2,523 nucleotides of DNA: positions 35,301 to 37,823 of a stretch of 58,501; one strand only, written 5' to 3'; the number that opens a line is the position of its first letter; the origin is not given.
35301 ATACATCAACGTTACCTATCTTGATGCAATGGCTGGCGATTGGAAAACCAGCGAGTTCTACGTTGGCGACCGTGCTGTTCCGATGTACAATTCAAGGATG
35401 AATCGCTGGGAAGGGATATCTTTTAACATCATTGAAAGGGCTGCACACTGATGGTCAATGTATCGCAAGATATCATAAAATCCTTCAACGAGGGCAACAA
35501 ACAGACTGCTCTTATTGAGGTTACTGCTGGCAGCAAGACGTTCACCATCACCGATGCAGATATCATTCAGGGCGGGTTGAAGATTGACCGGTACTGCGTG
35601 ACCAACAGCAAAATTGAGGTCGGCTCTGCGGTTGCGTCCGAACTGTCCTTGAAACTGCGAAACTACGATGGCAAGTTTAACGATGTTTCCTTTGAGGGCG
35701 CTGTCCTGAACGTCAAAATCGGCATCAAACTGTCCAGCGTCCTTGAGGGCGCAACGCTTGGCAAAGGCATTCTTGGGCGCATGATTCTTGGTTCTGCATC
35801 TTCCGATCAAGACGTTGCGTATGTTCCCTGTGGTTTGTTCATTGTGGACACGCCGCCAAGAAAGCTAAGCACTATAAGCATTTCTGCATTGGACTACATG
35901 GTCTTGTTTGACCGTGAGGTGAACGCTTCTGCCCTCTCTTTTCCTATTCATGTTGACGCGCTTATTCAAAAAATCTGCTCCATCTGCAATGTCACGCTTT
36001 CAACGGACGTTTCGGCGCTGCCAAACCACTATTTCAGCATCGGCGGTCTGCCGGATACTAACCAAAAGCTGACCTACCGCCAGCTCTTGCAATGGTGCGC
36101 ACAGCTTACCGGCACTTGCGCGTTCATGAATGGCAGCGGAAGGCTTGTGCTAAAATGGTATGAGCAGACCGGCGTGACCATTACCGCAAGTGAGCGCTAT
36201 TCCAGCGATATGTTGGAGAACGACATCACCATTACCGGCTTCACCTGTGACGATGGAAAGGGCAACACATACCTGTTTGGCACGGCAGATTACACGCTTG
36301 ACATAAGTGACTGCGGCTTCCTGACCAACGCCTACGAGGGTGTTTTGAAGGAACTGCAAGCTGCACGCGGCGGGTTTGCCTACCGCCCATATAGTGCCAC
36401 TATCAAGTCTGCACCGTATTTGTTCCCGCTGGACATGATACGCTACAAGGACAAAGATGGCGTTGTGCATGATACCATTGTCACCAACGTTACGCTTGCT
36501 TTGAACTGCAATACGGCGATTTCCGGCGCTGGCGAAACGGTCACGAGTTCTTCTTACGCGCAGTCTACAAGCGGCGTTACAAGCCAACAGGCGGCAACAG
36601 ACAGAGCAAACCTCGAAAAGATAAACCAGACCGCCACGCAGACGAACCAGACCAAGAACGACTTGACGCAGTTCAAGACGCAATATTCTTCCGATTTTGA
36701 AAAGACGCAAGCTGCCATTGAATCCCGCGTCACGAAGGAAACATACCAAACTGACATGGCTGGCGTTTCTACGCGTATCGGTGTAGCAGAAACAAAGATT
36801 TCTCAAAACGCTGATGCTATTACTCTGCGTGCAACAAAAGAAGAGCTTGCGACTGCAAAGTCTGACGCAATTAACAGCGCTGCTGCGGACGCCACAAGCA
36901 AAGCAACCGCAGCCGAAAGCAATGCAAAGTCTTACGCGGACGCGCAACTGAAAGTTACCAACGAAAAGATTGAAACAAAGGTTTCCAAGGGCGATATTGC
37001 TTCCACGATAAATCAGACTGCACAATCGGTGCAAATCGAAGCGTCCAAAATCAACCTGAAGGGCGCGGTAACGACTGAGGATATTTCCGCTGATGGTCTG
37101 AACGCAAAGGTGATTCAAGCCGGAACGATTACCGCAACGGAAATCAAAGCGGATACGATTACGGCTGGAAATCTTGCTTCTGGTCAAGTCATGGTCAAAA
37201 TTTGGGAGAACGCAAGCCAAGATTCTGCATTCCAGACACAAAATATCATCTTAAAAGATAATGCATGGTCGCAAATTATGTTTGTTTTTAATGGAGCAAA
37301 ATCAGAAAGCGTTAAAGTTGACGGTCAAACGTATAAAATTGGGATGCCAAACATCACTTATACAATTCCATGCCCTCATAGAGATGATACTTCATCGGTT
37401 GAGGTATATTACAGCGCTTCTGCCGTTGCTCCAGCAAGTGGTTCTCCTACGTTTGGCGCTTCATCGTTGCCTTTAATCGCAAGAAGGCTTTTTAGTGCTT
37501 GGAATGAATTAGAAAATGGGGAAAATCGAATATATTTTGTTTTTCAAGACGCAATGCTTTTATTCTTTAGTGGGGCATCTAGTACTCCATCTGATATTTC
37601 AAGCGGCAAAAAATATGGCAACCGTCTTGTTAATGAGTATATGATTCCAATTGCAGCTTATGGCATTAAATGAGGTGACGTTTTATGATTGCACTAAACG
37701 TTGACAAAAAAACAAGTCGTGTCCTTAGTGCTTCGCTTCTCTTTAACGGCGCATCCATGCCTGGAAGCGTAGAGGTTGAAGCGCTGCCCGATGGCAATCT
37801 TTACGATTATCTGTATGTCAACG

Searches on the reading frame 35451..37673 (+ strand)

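Call 13: search_protein_families(library=phrogs, proteins=[window:35451-37673:+], max_evalue=0.001)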
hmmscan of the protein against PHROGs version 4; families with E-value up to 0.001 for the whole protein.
window:35451-37673:+ (740 aa): 8 families
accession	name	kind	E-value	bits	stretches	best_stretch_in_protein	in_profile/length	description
phrog_6616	-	tail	8.1e-60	203.8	1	1-596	1-502/991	tail protein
phrog_23052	-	unknown function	2.4e-18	67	1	25-374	27-357/613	-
phrog_1775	-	head and packaging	6.1e-13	48.2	1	446-604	1135-1281/1609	minor head protein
phrog_11785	-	head and packaging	3.3e-09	36.7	1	414-608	346-521/770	minor head protein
phrog_1330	-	tail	5.9e-09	35.3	1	499-588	963-1059/1361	tail protein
phrog_18190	-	unknown function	2.3e-07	30.6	0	308-459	313-455/723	-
phrog_18983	-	tail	0.00012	20.2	0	406-487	851-931/1970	tail fiber protein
phrog_1786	-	head and packaging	0.00019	20.4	1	386-594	586-792/1246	minor head protein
